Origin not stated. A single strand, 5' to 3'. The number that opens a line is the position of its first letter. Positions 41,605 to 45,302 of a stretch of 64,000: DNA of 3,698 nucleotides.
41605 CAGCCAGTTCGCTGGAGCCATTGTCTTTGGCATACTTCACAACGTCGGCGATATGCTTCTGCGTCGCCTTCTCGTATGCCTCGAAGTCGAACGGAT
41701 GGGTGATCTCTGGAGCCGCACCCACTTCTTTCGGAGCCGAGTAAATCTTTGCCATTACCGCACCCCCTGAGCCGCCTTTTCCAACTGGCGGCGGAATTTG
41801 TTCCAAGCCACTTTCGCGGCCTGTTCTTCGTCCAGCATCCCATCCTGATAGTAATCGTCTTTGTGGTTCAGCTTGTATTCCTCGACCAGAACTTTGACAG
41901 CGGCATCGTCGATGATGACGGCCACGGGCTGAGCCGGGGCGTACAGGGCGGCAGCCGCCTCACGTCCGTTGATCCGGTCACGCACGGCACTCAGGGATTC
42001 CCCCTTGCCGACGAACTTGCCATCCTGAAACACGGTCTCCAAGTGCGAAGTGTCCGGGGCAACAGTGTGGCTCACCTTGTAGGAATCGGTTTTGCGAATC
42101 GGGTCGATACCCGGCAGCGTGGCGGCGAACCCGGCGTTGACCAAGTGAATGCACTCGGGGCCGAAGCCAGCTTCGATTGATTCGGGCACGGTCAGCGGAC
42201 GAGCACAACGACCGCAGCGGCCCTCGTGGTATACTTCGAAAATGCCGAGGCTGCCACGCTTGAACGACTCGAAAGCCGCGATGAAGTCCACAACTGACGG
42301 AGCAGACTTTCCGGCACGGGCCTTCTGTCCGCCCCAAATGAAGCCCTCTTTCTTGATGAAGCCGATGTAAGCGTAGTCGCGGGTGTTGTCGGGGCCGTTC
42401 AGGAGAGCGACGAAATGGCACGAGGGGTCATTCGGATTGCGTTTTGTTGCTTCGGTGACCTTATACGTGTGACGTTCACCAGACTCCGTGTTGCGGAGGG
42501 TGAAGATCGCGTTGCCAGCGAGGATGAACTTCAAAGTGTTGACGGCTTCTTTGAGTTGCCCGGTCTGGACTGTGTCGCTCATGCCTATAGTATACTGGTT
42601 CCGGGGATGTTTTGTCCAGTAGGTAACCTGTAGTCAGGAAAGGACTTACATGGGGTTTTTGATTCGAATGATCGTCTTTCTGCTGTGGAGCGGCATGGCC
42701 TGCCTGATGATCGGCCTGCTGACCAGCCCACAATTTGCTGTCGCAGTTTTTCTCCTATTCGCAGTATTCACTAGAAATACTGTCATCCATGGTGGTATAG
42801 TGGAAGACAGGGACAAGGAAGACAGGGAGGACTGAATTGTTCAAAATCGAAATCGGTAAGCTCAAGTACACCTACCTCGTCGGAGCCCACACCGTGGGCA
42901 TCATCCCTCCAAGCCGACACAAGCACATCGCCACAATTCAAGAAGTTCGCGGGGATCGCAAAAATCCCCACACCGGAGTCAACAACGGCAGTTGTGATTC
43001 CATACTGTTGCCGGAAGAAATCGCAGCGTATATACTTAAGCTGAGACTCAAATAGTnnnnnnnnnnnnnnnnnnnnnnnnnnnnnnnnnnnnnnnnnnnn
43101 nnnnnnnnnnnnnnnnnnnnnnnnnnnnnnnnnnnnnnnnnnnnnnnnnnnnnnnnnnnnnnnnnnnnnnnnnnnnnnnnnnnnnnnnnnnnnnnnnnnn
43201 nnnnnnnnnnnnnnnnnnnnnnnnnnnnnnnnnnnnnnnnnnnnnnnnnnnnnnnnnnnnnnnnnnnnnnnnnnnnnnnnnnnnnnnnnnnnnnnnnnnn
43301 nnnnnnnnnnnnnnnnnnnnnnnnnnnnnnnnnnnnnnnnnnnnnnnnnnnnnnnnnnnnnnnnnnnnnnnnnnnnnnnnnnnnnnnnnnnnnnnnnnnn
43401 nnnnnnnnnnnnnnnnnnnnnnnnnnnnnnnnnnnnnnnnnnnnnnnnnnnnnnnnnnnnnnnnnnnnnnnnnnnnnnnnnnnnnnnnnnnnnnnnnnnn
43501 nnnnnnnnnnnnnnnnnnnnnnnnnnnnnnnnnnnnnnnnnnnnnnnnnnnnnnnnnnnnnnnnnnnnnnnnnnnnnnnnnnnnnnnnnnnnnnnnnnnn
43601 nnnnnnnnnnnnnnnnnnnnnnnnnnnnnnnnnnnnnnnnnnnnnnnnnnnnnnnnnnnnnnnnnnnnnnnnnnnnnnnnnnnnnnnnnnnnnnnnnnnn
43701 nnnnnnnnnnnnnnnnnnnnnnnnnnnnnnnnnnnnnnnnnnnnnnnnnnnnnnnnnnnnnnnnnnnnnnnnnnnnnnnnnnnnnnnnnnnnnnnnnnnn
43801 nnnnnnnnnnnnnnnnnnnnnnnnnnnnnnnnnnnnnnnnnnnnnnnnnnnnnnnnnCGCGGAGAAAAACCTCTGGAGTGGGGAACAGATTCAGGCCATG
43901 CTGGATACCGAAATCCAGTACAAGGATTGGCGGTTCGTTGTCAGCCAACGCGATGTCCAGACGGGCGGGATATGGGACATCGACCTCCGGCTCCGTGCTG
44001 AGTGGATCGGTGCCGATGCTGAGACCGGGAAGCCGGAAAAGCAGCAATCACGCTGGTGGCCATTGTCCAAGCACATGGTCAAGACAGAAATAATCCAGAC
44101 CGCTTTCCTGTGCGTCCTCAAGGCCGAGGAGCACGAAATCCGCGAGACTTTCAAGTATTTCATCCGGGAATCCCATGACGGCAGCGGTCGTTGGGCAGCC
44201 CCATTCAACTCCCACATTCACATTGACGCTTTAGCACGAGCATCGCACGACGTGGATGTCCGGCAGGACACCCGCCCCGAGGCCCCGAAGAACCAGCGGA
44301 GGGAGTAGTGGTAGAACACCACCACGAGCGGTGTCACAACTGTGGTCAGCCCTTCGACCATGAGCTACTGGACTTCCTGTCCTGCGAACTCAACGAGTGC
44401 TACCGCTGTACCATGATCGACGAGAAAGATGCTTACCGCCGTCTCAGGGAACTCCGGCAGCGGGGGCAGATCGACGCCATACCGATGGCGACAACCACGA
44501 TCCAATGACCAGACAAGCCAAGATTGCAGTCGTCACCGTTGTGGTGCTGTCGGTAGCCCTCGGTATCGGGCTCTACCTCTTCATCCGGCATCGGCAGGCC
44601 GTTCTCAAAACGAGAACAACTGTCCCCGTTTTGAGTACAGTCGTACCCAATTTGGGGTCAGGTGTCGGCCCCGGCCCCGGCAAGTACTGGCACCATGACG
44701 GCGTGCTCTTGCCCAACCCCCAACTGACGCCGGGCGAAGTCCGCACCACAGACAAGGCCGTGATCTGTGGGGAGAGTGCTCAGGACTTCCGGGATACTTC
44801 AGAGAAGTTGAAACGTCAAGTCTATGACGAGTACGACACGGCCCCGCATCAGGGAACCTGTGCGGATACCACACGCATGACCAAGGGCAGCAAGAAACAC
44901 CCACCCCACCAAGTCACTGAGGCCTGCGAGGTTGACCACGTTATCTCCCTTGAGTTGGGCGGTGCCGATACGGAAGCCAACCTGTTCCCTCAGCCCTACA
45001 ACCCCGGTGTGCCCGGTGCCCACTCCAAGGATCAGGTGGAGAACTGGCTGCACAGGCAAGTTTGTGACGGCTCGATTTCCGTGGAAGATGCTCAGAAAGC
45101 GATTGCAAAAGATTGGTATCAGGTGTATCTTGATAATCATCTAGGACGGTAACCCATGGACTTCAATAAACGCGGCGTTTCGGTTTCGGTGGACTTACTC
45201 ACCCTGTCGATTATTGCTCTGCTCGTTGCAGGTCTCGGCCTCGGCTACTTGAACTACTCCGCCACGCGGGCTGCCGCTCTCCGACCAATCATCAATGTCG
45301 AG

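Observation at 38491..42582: Reverse-oriented accessory island with an OMP, membrane peptides, the Flp-pilin fusion and unknown proteins, bounded by a bidirectional terminator and a divergent promoter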

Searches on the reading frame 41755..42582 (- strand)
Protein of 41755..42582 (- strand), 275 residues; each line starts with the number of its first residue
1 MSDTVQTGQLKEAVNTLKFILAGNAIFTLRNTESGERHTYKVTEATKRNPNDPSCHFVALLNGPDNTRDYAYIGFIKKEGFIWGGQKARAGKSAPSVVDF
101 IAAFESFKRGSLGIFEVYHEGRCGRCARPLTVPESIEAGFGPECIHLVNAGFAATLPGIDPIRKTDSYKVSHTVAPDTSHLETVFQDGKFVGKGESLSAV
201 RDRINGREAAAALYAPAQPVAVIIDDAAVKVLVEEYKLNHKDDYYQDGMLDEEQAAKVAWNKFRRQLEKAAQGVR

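Call 6: search_protein_families(library=pfam, proteins=[window:41755-42582:-], max_evalue=0.1)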
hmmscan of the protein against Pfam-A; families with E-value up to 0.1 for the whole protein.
window:41755-42582:- (275 aa): 2 families
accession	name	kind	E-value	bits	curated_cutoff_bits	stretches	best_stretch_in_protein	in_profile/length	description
PF19474.4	DUF6011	-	2.9e-13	49.5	26.6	1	117-144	5-32/37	Family of unknown function (DUF6011)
PF06150.17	ChaB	-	0.026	15.6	27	1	228-273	13-55/60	ChaB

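Call 7: search_protein_families(library=phrogs, proteins=[window:41755-42582:-], max_evalue=0.1)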
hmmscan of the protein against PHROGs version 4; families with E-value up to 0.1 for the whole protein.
window:41755-42582:- (275 aa): 5 families
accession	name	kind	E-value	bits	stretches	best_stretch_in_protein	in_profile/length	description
phrog_20259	-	unknown function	1.1e-33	117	1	9-146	4-135/140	-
phrog_636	-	unknown function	2.3e-06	29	1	121-144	205-228/254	-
phrog_25989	-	unknown function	2e-05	25.8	1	122-148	4-30/70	-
phrog_6032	-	unknown function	0.00011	23.1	1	120-146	246-272/296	-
phrog_4046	-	unknown function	0.0061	17.1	1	120-145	271-296/301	-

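Call 9: search_dna_similar(query=window:41755-42582:-, collection=phages, mode=protein)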
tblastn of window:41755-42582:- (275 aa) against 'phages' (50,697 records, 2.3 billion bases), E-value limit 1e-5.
Records with a match: 41; places in all: 44; records where one place covers at least 80% of the query: 0.
Best place of each record, by identity: <60% 41.
By first word of the organism name: Rhizobium 19; Brevundimonas 7; Caulobacter 4; Agrobacterium 4; Sinorhizobium 3; uncultured 2; Caudoviricetes 1; Virus 1.
By host as written in the record: - 8; Brevundimonas pondensis LVF1 6; Agrobacterium tumefaciens C58 4; Rhizobium leguminosarum 4; Rhizobium etli CFN42 3; Caulobacter vibrioides CB15 2; Caulobacter crescentus 2; Sinorhizobium meliloti 2; and 7 more.
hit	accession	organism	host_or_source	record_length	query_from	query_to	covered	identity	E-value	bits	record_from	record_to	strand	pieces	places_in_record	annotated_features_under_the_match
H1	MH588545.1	Caulobacter phage CcrPW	Caulobacter vibrioides CB15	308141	6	144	51%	44.3%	4e-26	113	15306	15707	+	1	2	right and left terminal sequences and genes contained within are ... | hypothetical protein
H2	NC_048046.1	Caulobacter phage CcrPW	Caulobacter vibrioides CB15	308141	6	144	51%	44.3%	4e-26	113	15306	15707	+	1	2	right and left terminal sequences and genes contained within are ... | hypothetical protein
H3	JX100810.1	Caulobacter phage CcrColossus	Caulobacter crescentus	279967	6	144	51%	44.3%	4e-26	113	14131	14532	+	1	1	hypothetical protein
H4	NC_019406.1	Caulobacter phage CcrColossus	Caulobacter crescentus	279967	6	144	51%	44.3%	4e-26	113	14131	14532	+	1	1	hypothetical protein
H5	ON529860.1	Brevundimonas phage vB_BpoS-Papperlapapp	Brevundimonas pondensis LVF1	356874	2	144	52%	40.3%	3e-21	99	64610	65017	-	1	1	hypothetical protein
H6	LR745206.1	uncultured phage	metagenomic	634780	6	144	51%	41.4%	2e-21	99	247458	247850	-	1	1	record has no annotation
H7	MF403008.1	Agrobacterium phage Atu_ph07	Agrobacterium tumefaciens C58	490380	9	144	49%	42.0%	1e-15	82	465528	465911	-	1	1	hypothetical protein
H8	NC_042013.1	Agrobacterium phage Atu_ph07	Agrobacterium tumefaciens C58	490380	9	144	49%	42.0%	1e-15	82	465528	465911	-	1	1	hypothetical protein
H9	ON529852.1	Brevundimonas phage vB_BpoS-Kabachok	Brevundimonas pondensis LVF1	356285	12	144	48%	42.5%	7e-22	100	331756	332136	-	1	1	hypothetical protein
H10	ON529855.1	Brevundimonas phage vB_BpoS-Domovoi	Brevundimonas pondensis EIF1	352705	18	144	46%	43.8%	2e-21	99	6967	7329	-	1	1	hypothetical protein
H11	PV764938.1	Sinorhizobium phage Phosso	Sinohrizobium meliloti NRRL L-50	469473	10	145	49%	40.4%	2e-27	116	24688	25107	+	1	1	hypothetical protein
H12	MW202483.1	Caudoviricetes sp.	Manatee Spring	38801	8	155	54%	37.1%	2e-18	91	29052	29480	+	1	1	hypothetical protein (x2)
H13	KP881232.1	Sinorhizobium phage phiM9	Sinorhizobium meliloti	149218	3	144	52%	38.5%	2e-19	94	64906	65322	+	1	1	hypothetical protein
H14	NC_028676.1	Sinorhizobium phage phiM9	Sinorhizobium meliloti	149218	3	144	52%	38.5%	2e-19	94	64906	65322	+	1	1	hypothetical protein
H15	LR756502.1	uncultured phage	metagenomic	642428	14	147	49%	40.7%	1e-20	97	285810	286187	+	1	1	record has no annotation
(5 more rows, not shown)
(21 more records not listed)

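Call 14: find_related_loci(query=window:41755-42582:-, collection=viral_contigs, flank=10000)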
Query window:41755-42582:- (275 aa) in viral_contigs; peptide patterns used: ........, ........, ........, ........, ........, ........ (x = any residue, [..] = any of these).
3 stretches matched a pattern; 1 encode a relative of the query (tblastn E <= 1e-3); 1 distinct loci.
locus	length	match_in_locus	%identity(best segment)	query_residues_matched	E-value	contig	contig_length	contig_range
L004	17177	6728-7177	49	6-154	2e-42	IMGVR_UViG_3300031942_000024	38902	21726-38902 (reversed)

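Call 43: search_solved_structures(query=window:41755-42582:-, max_evalue=1, show_alignments=2)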
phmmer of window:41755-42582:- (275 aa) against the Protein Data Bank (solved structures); distinct sequences matched with E-value up to 1: 2.
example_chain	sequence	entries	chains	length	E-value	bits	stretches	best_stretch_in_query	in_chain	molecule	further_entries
4cih_A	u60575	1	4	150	0.75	12.3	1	162-232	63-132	LISTERIA NUCLEAR TARGETED PROTEIN A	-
6fga_A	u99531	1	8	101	0.99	11.9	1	117-195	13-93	E3 ubiquitin-protein ligase TRIM21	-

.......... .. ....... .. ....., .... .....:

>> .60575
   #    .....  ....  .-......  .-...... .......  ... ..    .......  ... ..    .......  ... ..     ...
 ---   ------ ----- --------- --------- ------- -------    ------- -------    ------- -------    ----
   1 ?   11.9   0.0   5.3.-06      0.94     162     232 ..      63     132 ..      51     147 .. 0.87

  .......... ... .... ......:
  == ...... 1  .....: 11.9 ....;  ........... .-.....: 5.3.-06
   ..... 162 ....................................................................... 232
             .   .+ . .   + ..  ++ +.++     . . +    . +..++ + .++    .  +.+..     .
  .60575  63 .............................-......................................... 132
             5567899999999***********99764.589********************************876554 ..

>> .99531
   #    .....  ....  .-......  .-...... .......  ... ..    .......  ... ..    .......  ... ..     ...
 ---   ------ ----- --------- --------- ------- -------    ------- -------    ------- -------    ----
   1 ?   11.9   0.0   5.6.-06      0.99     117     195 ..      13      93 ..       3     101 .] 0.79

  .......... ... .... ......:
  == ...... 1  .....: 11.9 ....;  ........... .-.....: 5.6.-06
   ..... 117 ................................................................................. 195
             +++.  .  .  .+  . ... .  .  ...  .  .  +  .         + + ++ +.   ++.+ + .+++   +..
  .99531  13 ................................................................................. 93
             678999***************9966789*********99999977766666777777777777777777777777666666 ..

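Call 44: search_protein_families(library=ncbifam, proteins=[window:41755-42582:-], max_evalue=1)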
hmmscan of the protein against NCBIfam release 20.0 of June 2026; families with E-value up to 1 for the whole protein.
window:41755-42582:- (275 aa): 0 families

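Call 49: find_homologous_proteins(query=window:41755-42582:-)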
Query window:41755-42582:- (275 aa): 1185 proteins with E <= 0.001 among 2184 candidates; the best 120 are listed.
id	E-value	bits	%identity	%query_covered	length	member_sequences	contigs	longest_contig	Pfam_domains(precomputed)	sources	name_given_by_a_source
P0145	1.8e-182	623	100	100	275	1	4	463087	PF19474.5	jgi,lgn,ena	jgi:cation transport regulator ChaB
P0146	5.5e-55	205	43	96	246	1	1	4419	PF19474.5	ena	-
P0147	2.3e-54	203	44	95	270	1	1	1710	PF19474.5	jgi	jgi:Family of unknown function (DUF6011)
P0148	3.3e-53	199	42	96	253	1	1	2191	PF19474.5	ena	-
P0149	5.6e-53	198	43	95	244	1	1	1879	PF19474.5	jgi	jgi:hypothetical protein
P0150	9.9e-53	197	41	96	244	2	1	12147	PF19474.5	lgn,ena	-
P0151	2.8e-50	189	40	99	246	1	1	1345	PF19474.5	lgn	-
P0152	3.6e-50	189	43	96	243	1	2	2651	PF19474.5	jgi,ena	jgi:hypothetical protein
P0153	1.6e-49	187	42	96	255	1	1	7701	PF19474.5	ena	-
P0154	2.6e-49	186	40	97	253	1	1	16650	PF19474.5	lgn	-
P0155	2.8e-49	186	41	99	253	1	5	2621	PF19474.5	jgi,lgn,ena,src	-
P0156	4.5e-49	185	40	96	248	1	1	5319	PF19474.5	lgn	-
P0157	6.6e-49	185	39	95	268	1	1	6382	PF19474.5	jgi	jgi:hypothetical protein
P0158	4.3e-48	182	39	95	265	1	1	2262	PF19474.5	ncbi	-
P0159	7.3e-48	181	38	97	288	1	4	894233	PF19474.5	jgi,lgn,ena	jgi:hypothetical protein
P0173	9.9e-44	168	39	95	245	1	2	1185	PF19474.5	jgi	-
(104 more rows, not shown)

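Call 61: predict_structure(alignment_id=A2)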
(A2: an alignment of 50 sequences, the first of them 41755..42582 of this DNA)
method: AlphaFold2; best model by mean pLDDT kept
length: 275 residues; sequences in the alignment: 50
mean_pLDDT: 84.3   pTM: 0.58
mean pLDDT of the five models: 84.3, 82.9, 82.5, 82.4, 82.1
residues with pLDDT >= 90: 178; 70-90: 37; 50-70: 29; < 50: 31
segments of 3 or more residues with pLDDT < 50: 163-178, 180-183, 188-196
pLDDT, mean of each block of 10 residues (from residue 1): 81 96 96 97 96 96 88 95 97 97 96 97 96 95 90 58 45 44 47 49 68 77 91 98 97 98 95 74
secondary structure, 60 per line:
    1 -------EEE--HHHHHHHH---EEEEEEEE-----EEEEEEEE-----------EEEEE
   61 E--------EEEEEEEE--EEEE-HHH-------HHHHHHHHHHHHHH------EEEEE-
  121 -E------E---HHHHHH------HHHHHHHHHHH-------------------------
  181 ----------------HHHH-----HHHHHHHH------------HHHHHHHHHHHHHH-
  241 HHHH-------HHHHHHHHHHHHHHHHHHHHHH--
elements in order: E8-10 H13-20 E24-31 E37-44 E56-61 E70-77 E80-83 H95-108 E115-119 H133-138 H145-155 H197-200 H206-213 H226-239 H241-244 H252-273

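Call 63: fold_search(model_id=the predicted structure, library=pdb)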
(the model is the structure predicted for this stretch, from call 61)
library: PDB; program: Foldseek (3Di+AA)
matches with E <= 10: 249; with E <= 0.001: 0
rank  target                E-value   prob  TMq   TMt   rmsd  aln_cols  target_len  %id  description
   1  5bnc_B                9.2e-02  0.07  0.10  0.11  17.4       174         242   13  Structure of heme binding protein MSMEG_6519 from Mycobacterium smegmatis (released 2015-10-21)
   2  5bnc_A                1.2e-01  0.06  0.10  0.11  15.9       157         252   11  Structure of heme binding protein MSMEG_6519 from Mycobacterium smegmatis (released 2015-10-21)
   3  6in9_B                3.4e-01  0.44  0.17  0.17   4.7        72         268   11  Crystal structure of MucB in complex with MucA(peri) (released 2019-07-24)
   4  2j0r                  3.4e-01  0.04  0.09  0.08  14.0       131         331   14  Structure of the haem-chaperone Proteobacteria-protein HemS (released 2006-08-29)
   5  4n7r_D                4.3e-01  0.04  0.10  0.11  17.1       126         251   17  Crystal structure of Arabidopsis glutamyl-tRNA reductase in complex with its binding protein (released 2014-05-14)
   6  7sul_B                5.2e-01  0.14  0.14  0.12   7.6        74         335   14  Crystal structure of the WD-repeat domain of human SEC31A (released 2021-12-01)
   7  2j0p                  5.2e-01  0.04  0.10  0.09  13.6       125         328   14  Structure of the haem-chaperone Proteobacteria-protein HemS (released 2006-08-29)
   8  7q4y_A                5.5e-01  0.33  0.14  0.21   5.4        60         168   13  human Gid4 bound to a Gly/N-peptide (released 2022-03-09)
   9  2v42_B                5.5e-01  0.06  0.13  0.13   9.1        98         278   14  Crystal structure of RseB: a sensor for periplasmic stress response in E. coli (released 2007-08-28)
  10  6m09_D                5.5e-01  0.03  0.09  0.10  16.8       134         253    7  The ligand-free structure of the chloroplast protein At3g03890 (released 2020-12-16)
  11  4ybn_B                6.5e-01  0.02  0.09  0.11  19.5       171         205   12  Structure of the FAD and Heme binding protein msmeg_4975 from Mycobacterium smegmatis (released 2015-10-21)
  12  3ba3_B                7.4e-01  0.02  0.08  0.12  16.6       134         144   11  Crystal structure of Pyridoxamine 5'-phosphate oxidase-like protein (NP_783940.1) from Lactobacillus plantarum at 1.55 (released 2007-11-20)
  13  6czg_A                7.8e-01  0.25  0.16  0.33   6.8        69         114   14  Structure of a redesigned beta barrel, b11L5F_LGL (released 2018-09-19)
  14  6ccr                  7.8e-01  0.09  0.14  0.19  10.2       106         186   14  Selenomethionyl derivative of a GID4 fragment (released 2018-04-04)
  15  6m09_B                7.8e-01  0.02  0.10  0.10  16.7       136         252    8  The ligand-free structure of the chloroplast protein At3g03890 (released 2020-12-16)
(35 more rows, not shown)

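Call 96: search_protein_families(library=padloc, proteins=[window:41755-42582:-], max_evalue=0.1)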
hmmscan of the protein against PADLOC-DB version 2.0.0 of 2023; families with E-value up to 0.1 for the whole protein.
window:41755-42582:- (275 aa): 1 family
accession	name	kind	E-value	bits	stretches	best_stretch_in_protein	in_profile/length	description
PDLC01574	typeIV_Cas8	-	0.024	12.5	1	211-271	100-158/213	CAS-IV-A; effector_LS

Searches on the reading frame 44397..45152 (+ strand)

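Call 12: search_protein_families(library=pfam, proteins=[window:44397-45152:+], max_evalue=0.01)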
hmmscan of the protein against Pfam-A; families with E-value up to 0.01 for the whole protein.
window:44397-45152:+ (251 aa): 1 family
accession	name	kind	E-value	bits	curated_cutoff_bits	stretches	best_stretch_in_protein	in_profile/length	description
PF01844.29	HNH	-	0.0045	17.5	21.4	1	174-196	11-33/47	HNH endonuclease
